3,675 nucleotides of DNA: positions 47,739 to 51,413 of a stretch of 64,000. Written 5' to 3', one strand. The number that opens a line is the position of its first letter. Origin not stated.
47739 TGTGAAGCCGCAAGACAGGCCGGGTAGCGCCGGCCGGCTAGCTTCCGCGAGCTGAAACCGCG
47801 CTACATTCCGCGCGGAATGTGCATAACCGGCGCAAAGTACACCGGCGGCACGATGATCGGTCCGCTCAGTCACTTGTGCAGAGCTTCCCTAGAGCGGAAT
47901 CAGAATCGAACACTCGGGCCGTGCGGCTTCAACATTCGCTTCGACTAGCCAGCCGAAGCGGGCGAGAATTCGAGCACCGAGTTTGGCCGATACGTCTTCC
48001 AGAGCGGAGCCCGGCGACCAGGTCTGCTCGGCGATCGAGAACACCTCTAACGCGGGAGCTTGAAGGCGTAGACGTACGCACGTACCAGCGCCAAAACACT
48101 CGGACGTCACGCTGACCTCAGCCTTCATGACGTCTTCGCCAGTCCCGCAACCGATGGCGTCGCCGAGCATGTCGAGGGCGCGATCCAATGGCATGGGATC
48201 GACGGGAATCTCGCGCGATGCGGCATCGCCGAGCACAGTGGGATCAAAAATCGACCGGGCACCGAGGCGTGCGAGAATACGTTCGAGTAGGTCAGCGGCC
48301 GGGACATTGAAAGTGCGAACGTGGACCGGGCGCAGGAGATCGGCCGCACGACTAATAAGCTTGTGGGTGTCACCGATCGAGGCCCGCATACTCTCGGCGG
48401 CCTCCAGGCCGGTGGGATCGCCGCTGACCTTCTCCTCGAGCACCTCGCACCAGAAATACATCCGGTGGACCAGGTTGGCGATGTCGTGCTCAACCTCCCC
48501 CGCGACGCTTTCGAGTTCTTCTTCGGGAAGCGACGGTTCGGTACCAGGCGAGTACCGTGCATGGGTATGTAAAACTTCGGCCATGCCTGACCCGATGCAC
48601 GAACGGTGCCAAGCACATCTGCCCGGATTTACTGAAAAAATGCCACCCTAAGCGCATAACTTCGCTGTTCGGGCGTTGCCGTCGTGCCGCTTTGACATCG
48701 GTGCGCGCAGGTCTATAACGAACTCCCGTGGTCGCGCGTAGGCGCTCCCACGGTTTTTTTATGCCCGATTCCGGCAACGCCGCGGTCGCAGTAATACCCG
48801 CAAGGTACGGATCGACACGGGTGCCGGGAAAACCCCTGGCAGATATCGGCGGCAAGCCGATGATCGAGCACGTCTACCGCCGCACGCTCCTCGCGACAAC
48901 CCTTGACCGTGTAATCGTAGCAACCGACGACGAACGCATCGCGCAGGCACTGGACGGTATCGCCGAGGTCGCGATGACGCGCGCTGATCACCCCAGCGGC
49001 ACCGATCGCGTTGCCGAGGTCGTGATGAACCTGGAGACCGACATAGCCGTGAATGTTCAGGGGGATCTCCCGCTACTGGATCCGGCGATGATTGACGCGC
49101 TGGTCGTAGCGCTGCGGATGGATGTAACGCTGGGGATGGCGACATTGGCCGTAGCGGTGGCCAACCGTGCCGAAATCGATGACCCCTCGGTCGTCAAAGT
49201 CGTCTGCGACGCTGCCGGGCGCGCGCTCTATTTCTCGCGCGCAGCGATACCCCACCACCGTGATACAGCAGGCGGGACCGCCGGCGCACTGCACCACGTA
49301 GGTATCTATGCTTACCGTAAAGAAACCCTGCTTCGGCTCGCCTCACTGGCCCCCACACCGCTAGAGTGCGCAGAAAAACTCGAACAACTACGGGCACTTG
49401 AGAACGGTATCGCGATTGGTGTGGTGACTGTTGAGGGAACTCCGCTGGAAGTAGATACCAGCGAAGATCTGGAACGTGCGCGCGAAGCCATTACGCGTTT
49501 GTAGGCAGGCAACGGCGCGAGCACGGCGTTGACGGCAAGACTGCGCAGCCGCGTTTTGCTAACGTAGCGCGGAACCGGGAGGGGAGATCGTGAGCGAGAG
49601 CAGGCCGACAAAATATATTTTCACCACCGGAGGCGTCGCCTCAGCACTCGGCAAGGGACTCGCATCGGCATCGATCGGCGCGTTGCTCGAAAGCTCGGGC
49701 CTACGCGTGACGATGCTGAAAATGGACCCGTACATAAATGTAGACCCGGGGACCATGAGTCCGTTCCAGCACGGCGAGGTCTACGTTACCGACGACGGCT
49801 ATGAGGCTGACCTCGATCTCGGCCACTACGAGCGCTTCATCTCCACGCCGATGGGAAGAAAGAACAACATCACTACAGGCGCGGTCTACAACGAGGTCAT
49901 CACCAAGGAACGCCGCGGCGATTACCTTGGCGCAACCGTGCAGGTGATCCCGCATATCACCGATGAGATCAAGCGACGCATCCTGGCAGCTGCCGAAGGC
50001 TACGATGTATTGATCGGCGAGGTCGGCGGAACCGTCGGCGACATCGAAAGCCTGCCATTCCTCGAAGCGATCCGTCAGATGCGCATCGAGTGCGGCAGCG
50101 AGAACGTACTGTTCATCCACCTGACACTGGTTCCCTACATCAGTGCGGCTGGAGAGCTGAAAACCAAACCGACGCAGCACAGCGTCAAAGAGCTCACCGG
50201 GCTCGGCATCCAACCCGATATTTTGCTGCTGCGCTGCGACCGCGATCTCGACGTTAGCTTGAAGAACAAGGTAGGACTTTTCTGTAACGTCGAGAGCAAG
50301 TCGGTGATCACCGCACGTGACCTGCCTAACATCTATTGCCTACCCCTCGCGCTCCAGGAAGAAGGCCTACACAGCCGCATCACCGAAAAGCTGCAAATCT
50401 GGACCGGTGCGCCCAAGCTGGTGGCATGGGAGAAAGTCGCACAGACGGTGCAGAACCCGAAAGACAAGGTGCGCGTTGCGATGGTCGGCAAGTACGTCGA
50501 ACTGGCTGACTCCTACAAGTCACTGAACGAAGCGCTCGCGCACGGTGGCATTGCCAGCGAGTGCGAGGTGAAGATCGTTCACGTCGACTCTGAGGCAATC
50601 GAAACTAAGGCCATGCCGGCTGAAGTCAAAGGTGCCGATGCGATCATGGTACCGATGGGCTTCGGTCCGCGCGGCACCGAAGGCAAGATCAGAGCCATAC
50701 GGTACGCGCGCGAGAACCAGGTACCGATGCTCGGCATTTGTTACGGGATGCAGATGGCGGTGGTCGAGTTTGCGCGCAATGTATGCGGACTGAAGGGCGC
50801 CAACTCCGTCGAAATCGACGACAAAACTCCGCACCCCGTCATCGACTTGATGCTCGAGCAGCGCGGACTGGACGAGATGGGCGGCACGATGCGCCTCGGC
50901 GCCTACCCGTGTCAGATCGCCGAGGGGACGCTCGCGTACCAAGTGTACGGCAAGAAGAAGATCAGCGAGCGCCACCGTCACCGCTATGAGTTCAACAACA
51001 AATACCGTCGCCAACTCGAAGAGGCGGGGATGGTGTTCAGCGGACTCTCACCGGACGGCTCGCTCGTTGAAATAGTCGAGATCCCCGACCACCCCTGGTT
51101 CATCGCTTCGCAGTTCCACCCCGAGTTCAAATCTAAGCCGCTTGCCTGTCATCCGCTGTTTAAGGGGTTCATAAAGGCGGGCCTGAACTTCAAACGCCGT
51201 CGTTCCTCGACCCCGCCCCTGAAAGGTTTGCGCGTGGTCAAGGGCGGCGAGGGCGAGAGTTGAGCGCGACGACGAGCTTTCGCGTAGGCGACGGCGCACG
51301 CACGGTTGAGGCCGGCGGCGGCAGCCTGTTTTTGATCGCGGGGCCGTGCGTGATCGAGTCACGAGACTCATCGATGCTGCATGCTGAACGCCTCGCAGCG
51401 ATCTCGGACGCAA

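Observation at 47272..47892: Miniature (internally deleted) IS5-family element with intact ends, inserted at the stop codon of an HK-like gene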

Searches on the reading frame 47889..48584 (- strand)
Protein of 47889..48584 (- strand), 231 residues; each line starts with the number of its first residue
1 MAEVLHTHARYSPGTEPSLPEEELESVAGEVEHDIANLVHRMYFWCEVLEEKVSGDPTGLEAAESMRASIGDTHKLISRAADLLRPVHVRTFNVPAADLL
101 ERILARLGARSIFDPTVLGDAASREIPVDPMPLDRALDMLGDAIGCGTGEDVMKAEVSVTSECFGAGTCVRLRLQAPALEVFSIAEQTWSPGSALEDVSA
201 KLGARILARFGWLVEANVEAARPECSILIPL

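Call 5: search_protein_families(library=pfam, proteins=[window:47889-48584:-], max_evalue=1)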
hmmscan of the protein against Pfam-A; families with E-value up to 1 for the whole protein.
window:47889-48584:- (231 aa): 0 families

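Call 7: find_encoding_contigs(protein=window:47889-48584:-, flank=10000, max_places=10)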
Protein window:47889-48584:- (231 aa): 1 contig read that carries it; 1 place shown.
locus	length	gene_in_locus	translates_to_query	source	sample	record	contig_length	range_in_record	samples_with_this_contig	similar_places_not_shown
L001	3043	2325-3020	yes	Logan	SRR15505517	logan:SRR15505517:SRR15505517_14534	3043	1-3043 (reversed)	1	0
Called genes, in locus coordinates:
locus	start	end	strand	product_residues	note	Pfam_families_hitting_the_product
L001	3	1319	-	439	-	?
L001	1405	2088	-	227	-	PF02348:CTP_transf_3, PF12804:NTP_transf_3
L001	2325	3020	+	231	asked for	-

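Call 41: find_homologous_proteins(query=window:47889-48584:-)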
Query window:47889-48584:- (231 aa): 2 proteins with E <= 0.001 among 8000 candidates.
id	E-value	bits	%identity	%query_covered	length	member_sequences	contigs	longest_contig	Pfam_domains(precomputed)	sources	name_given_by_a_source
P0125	1.9e-147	507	100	100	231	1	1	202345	-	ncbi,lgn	-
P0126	5.5e-121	420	83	100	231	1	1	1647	-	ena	-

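Call 42: search_protein_families(library=ncbifam, proteins=[window:47889-48584:-], max_evalue=1)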
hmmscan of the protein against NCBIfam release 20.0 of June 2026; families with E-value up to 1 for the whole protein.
window:47889-48584:- (231 aa): 0 families

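Call 43: find_encoding_contigs(protein=P0126, flank=5000)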
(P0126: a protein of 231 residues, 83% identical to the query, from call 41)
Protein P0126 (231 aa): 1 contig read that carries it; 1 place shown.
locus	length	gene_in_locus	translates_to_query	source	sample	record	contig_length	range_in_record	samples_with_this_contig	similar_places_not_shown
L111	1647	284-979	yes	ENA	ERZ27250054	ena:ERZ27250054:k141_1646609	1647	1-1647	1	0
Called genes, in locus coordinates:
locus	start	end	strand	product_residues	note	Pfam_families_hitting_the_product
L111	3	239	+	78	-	?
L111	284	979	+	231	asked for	-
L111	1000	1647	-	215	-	?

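Call 47: search_solved_structures(query=window:47889-48584:-, max_evalue=10)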
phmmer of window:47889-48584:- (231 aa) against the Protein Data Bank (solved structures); distinct sequences matched with E-value up to 10: 5.
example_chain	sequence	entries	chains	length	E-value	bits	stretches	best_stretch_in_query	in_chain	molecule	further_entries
2wab_A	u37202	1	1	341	0.002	21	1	118-161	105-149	ENDOGLUCANASE E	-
2wao_A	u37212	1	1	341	0.0052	19.7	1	118-161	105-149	ENDOGLUCANASE E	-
6nb0_A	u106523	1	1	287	0.42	13.4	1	27-86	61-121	Histidine kinase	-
1zp6_A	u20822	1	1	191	0.93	12.3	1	82-124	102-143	hypothetical protein Atu3015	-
2dlt_A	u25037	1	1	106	0.97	12.2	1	30-87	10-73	Myosin binding protein C, fast-type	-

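Call 54: predict_structure(alignment_id=A2)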
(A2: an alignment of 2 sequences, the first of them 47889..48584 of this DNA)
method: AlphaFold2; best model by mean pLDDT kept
length: 231 residues; sequences in the alignment: 2
mean_pLDDT: 44.3   pTM: 0.30
mean pLDDT of the five models: 44.3, 43.6, 37.3, 36.2, 35.5
residues with pLDDT >= 90: 0; 70-90: 3; 50-70: 81; < 50: 147
segments of 3 or more residues with pLDDT < 50: 1-19, 73-98, 109-128, 144-155, 157-169, 174-226
pLDDT, mean of each block of 10 residues (from residue 1): 24 38 53 57 62 69 61 46 33 41 56 41 43 53 43 45 44 41 25 31 39 28 44 50
secondary structure, 60 per line:
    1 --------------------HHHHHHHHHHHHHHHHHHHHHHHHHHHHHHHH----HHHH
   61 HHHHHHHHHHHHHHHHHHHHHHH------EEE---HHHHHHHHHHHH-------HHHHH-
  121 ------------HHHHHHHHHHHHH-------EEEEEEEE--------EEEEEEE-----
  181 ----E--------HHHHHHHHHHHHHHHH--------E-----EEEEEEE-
elements in order: H21-52 H57-83 E90-92 H96-107 H115-119 H133-145 E153-160 E169-175 H194-209 E224-230

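Call 65: search_protein_representatives(protein=window:47889-48584:-)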
Query: 231 residues. Proteins with E-value up to 0.001 (for the whole library): 56; up to 1e-10: 22; up to 1e-30: 2. The best 56 are listed.
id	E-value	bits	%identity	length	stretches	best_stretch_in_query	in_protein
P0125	6.0e-148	506.7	100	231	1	1-231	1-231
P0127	9.3e-46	172.6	44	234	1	22-231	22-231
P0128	1.5e-27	113.0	34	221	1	12-231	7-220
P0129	5.2e-24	101.5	38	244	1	27-224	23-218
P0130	1.9e-23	99.6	35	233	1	17-230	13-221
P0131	6.9e-21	91.2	36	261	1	27-231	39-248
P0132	1.3e-20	90.3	40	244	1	27-158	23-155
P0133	2.6e-20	89.4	37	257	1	27-231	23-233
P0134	1.0e-19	87.4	36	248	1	26-230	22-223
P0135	1.6e-19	86.8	33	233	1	21-218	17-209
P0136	3.1e-18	82.6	33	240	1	23-231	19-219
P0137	5.0e-18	81.9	41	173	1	92-231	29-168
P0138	6.9e-18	81.4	33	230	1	21-217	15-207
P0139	2.5e-17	79.6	33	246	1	23-231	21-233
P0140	3.6e-16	75.8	34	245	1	12-154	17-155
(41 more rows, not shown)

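Call 67: search_protein_families(library=pfam, alignment_id=A3, max_evalue=0.1)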
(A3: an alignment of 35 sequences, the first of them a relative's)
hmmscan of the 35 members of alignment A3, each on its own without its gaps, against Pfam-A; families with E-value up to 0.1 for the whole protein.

A. member 1, P0125 (231 aa): 0 families

B. families by the number of members that match (of 35 scanned): 3 families
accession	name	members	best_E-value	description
PF00512.31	HisKA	5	0.0026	His Kinase A (phospho-acceptor) domain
PF13622.12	4HBT_3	1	0.03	Acyl-CoA thioesterase N-terminal domain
PF02518.31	HATPase_c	1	0.032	Histidine kinase-, DNA gyrase B-, and HSP90-like ATPase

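Call 69: search_solved_structures(query=A3, max_evalue=1)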
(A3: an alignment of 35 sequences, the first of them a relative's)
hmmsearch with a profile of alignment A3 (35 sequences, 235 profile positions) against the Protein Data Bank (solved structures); distinct sequences matched with E-value up to 1: 7.
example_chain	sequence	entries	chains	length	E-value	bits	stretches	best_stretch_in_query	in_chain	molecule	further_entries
9jfj_A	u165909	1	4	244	5.5e-06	29.4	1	20-225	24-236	Sensor histidine kinase ZraS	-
9m08_C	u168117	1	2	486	0.00074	22.4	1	17-227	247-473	histidine kinase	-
4kp4_A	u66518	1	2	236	0.0049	19.8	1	15-225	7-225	Osmolarity sensor protein EnvZ, Histidine kinase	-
4cti_A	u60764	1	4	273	0.007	19.2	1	15-225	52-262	OSMOLARITY SENSOR PROTEIN ENVZ, AF1503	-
8dvq_A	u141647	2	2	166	0.06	16.2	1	107-226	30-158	Sensor protein VanS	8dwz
7zp0_A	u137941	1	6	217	0.15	14.9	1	119-224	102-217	Sensor protein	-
5idj_A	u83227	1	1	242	0.16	14.8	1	18-171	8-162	Histidine kinase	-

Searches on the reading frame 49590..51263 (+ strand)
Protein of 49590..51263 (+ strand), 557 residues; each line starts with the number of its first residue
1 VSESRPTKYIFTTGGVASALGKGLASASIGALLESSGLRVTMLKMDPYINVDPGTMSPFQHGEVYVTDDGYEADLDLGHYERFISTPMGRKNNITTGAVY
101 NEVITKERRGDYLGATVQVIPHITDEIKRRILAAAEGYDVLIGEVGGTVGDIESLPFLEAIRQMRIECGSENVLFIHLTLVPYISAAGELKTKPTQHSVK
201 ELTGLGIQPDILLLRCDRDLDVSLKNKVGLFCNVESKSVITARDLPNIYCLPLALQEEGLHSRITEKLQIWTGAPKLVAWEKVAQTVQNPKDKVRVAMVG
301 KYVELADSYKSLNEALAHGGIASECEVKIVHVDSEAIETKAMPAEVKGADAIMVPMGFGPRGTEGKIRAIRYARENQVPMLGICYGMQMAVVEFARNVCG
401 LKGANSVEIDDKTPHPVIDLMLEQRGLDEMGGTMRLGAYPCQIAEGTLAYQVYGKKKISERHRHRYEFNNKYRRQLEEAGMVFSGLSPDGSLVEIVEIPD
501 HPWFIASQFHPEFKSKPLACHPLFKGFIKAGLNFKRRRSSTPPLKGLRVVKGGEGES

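Call 17: list_cluster_members(proteins=[P0064, P0057, window:49590-51263:+, window:45536-46645:+, window:48728-49504:+])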
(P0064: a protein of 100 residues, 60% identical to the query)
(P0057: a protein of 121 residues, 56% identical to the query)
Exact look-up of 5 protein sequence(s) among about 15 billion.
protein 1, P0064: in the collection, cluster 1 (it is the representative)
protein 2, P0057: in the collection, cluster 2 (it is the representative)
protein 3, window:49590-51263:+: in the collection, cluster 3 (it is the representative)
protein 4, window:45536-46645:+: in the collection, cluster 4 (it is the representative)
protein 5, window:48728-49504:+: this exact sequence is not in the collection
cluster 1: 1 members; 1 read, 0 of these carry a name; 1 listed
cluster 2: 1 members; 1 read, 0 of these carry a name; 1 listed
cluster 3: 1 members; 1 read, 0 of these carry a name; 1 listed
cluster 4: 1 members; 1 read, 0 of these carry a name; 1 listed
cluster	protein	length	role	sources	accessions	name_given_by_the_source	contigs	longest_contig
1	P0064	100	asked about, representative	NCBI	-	-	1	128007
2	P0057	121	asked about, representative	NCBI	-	-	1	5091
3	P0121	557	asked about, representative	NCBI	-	-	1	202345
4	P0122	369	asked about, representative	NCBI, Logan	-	-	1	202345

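Call 21: find_encoding_contigs(protein=window:49590-51263:+, flank=3000, max_places=5)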
Protein window:49590-51263:+ (557 aa): no gene with exactly this product is on record in the collection.
